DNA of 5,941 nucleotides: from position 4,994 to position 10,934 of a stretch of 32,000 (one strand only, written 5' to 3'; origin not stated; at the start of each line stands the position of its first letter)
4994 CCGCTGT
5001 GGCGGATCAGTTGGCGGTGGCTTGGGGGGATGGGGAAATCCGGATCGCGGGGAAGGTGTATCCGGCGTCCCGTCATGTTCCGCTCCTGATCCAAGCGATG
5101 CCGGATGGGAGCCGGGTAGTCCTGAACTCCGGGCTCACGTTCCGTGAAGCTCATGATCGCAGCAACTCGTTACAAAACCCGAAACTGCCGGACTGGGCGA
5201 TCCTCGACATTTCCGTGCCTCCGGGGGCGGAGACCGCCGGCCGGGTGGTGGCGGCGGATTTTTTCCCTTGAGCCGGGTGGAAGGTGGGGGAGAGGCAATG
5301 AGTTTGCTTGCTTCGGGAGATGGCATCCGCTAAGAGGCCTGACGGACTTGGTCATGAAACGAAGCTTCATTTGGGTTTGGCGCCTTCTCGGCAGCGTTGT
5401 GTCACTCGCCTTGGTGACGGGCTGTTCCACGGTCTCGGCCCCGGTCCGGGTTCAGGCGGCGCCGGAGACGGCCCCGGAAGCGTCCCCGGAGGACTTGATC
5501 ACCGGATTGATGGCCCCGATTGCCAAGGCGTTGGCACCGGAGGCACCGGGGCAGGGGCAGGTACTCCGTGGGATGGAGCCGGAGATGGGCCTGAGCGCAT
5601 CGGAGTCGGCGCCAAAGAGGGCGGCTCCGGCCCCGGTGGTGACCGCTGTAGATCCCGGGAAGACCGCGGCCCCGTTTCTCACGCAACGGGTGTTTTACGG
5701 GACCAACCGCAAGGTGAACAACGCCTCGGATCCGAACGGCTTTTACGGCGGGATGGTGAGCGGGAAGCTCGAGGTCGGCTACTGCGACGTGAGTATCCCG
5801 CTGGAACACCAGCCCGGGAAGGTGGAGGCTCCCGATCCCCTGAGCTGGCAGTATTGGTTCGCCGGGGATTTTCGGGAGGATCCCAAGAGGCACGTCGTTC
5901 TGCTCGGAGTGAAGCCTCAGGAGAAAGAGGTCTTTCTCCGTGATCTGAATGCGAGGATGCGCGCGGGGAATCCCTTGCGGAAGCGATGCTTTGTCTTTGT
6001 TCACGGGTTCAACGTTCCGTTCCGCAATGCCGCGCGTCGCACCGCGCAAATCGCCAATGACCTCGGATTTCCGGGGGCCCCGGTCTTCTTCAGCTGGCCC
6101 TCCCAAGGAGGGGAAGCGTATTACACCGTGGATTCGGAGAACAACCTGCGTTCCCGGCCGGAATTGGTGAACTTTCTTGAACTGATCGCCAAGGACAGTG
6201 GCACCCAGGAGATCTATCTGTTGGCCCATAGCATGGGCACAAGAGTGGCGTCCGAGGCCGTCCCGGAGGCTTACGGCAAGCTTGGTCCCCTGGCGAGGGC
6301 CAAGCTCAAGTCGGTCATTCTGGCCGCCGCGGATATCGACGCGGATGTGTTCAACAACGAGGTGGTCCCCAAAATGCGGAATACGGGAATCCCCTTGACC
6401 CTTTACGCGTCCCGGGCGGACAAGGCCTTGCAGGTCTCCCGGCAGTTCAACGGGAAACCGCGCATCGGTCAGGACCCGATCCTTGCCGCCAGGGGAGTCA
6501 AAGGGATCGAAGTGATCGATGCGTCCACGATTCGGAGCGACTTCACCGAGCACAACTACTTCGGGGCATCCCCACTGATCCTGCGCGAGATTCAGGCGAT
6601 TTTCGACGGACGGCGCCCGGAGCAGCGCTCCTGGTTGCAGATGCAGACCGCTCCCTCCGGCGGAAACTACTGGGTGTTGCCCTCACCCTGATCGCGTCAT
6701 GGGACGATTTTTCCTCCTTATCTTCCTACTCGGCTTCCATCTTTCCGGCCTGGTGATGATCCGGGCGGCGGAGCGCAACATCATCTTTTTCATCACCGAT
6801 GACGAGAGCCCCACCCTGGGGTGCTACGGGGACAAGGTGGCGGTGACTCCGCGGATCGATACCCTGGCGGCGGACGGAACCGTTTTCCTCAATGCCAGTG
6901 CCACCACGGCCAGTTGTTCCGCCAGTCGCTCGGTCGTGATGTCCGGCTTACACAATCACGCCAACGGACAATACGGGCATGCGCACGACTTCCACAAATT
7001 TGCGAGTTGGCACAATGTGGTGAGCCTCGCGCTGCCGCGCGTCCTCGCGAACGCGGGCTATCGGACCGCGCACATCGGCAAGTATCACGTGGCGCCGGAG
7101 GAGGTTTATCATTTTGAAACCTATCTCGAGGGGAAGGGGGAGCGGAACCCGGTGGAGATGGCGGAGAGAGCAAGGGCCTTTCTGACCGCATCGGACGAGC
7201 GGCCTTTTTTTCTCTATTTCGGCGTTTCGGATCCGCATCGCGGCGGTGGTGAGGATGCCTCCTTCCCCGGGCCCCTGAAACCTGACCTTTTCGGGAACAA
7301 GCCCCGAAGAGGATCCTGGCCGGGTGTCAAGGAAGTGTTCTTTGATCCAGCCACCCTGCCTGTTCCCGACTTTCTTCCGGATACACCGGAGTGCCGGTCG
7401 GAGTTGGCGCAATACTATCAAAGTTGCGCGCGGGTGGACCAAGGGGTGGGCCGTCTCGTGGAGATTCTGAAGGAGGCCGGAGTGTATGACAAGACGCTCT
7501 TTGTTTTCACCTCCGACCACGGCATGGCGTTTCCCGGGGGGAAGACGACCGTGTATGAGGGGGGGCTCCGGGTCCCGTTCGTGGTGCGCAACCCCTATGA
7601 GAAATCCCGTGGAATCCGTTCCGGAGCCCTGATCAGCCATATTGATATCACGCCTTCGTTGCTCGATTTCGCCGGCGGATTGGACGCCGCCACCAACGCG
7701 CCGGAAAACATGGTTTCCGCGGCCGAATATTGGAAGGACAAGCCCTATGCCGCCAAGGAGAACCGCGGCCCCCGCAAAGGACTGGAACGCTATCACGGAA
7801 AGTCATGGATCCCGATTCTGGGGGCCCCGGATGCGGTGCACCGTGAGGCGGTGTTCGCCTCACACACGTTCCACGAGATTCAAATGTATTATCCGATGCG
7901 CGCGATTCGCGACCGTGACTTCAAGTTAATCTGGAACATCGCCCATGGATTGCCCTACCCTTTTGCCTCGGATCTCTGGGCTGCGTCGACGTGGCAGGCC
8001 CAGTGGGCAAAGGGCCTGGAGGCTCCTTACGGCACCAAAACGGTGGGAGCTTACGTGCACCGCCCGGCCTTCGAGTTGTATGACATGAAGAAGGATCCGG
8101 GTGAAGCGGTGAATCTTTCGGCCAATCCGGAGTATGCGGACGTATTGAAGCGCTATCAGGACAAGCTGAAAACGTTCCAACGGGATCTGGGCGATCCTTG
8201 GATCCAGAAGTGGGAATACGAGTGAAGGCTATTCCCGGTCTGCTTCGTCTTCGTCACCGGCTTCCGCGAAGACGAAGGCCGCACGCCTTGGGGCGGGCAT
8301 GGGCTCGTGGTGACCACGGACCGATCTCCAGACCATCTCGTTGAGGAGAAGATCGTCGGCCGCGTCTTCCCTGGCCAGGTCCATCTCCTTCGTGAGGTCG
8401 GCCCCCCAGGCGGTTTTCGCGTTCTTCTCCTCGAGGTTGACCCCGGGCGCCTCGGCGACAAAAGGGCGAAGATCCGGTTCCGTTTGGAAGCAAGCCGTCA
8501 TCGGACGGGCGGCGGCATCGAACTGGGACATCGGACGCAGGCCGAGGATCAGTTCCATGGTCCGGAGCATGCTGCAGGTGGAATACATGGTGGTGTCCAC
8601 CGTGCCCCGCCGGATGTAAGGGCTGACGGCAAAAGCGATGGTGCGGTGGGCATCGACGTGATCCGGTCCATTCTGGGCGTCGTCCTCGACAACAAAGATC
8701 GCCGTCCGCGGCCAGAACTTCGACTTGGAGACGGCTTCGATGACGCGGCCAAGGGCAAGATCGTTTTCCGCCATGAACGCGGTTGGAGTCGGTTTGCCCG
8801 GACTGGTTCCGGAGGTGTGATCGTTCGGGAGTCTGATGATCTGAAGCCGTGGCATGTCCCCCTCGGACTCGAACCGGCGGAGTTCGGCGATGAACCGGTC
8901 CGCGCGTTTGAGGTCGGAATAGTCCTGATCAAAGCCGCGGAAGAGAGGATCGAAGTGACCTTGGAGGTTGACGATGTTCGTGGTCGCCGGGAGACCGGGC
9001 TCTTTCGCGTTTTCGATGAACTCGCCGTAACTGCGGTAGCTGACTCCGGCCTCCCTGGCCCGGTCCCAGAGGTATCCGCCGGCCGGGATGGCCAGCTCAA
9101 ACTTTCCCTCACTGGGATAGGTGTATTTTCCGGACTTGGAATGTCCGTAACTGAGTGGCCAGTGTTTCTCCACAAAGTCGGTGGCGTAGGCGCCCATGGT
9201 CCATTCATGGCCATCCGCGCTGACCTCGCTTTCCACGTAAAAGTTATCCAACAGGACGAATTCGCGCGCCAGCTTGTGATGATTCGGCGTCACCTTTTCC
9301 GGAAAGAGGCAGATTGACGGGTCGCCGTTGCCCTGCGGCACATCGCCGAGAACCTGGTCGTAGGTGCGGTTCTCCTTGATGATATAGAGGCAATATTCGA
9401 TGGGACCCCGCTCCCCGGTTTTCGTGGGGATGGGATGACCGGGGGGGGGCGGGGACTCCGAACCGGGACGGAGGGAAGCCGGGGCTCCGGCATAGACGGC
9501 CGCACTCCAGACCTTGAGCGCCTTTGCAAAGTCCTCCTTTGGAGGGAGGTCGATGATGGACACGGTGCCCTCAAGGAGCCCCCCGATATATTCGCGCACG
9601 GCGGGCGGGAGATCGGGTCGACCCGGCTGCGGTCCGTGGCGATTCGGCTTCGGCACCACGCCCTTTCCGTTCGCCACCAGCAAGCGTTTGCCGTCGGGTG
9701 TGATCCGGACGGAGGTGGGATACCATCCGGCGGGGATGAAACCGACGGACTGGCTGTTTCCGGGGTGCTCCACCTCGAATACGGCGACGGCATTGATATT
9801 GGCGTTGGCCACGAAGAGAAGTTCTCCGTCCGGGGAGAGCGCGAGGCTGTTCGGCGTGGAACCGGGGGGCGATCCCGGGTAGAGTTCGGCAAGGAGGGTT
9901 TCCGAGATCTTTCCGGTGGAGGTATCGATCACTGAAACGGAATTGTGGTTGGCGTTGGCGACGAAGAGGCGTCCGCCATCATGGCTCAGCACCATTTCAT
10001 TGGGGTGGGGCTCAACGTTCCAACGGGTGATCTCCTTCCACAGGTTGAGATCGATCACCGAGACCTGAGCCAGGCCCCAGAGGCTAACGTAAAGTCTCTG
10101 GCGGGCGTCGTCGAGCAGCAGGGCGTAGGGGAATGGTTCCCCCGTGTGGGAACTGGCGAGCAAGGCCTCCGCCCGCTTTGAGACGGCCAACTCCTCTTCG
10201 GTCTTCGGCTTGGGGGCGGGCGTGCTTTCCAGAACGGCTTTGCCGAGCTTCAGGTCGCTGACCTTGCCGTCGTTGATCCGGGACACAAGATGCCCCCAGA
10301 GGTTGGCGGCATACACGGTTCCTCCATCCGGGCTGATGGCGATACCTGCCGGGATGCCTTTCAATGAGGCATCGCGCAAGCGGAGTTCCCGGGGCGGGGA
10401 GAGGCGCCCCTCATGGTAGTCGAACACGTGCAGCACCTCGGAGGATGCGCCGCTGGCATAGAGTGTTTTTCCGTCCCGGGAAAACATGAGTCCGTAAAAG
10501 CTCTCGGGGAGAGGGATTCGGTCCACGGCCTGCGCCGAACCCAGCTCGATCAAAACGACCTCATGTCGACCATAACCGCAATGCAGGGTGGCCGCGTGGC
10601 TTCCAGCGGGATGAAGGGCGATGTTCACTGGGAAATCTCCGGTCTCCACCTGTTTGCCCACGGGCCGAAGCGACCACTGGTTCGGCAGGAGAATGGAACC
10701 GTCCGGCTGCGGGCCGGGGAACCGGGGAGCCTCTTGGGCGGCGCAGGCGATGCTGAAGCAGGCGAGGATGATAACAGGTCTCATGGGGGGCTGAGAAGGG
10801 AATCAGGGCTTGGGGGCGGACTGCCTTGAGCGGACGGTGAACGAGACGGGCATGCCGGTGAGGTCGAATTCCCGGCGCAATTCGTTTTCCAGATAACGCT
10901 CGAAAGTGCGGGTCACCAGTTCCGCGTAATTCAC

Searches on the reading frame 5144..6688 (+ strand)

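Call 29: search_protein_families(library=pfam, proteins=[window:5144-6688:+], max_evalue=0.001)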
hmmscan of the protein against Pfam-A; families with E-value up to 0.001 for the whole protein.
window:5144-6688:+ (515 aa): 2 families
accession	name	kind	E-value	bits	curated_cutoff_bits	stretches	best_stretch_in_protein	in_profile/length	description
PF05990.18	DUF900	-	8.6e-47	160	20.5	1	279-480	18-225/232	Alpha/beta hydrolase of unknown function (DUF900)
PF12697.13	Abhydrolase_6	-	5e-05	24.5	26.3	1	283-410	1-94/217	Alpha/beta hydrolase family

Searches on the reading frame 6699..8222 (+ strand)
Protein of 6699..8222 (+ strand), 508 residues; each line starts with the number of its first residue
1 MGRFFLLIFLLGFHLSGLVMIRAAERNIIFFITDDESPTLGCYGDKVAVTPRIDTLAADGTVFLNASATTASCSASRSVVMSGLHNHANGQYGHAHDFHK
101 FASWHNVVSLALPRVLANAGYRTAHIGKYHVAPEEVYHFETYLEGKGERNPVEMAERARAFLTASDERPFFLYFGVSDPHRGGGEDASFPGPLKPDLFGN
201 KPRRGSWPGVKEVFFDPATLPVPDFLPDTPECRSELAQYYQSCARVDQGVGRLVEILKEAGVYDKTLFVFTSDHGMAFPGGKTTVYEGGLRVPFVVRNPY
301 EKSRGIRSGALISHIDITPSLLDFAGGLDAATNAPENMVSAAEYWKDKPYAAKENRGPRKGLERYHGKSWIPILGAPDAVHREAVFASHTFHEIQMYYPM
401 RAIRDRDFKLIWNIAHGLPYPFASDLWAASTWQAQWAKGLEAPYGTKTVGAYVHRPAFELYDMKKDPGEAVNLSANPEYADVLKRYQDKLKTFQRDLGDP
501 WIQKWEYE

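Call 29: search_protein_families(library=pfam, proteins=[window:6699-8222:+], max_evalue=0.001)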
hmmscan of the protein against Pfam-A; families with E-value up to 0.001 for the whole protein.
window:6699-8222:+ (508 aa): 4 families
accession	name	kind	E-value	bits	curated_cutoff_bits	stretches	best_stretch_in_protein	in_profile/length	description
PF00884.28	Sulfatase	-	2.8e-43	148.8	25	1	26-326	1-300/301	Sulfatase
PF16347.10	SGSH_C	-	6.5e-14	52.8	29.3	2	452-494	110-152/154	N-sulphoglucosamine sulphohydrolase, C-terminal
PF01663.27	Phosphodiest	-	4.6e-06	26.9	23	1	239-277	184-222/342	Type I phosphodiesterase / nucleotide pyrophosphatase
PF14707.11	Sulfatase_C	-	2.2e-05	25.5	30.9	1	437-497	33-96/127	C-terminal region of aryl-sulfatase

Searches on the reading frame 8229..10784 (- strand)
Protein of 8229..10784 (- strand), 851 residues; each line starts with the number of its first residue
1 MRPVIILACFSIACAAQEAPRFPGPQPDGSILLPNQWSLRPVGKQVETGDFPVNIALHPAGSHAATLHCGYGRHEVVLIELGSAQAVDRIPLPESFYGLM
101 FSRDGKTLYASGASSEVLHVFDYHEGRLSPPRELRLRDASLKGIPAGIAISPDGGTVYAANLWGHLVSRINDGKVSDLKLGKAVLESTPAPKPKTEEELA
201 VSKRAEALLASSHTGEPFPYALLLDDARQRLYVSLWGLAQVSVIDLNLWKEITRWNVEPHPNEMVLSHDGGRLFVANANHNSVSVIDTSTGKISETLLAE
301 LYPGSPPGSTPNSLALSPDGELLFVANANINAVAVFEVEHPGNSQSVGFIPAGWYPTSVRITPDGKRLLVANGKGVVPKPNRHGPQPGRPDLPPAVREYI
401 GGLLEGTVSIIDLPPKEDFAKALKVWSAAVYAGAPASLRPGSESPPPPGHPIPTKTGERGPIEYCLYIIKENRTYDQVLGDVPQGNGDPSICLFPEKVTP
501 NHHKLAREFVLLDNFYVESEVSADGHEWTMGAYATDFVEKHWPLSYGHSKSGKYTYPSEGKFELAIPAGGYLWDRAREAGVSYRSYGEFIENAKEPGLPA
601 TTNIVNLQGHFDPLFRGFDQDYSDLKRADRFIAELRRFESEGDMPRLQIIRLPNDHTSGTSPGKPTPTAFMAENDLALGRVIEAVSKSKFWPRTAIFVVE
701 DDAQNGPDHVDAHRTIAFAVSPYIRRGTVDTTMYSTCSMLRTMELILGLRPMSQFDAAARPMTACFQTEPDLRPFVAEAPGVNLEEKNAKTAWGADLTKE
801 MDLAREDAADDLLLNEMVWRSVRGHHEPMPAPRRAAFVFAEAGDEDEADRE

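Call 29: search_protein_families(library=pfam, proteins=[window:8229-10784:-], max_evalue=0.001)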
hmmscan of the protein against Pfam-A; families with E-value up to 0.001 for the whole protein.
window:8229-10784:- (851 aa): 6 families
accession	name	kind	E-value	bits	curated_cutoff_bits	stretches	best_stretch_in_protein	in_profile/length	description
PF10282.15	Lactonase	-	3.5e-15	56.5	21.7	1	264-373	196-310/344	Lactonase, 7-bladed beta-propeller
PF04185.19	Phosphoesterase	-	4.2e-13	49.6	23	1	494-749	102-355/356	Phosphoesterase family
PF08450.18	SGL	-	1.4e-09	38.4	26.3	1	98-172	138-213/246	SMP-30/Gluconolactonase/LRE-like region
PF25174.1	Beta-prop_THOC3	-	9.6e-08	31.8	305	0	241-369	71-187/272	THOC3 beta-propeller domain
PF23393.2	Beta-prop_WDR90_POC16_2nd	-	9.1e-06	25.5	60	0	49-122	36-106/291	WDR90/POC16, second beta-propeller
PF01436.27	NHL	-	4.4e-05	23.8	20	0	261-285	4-27/28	NHL repeat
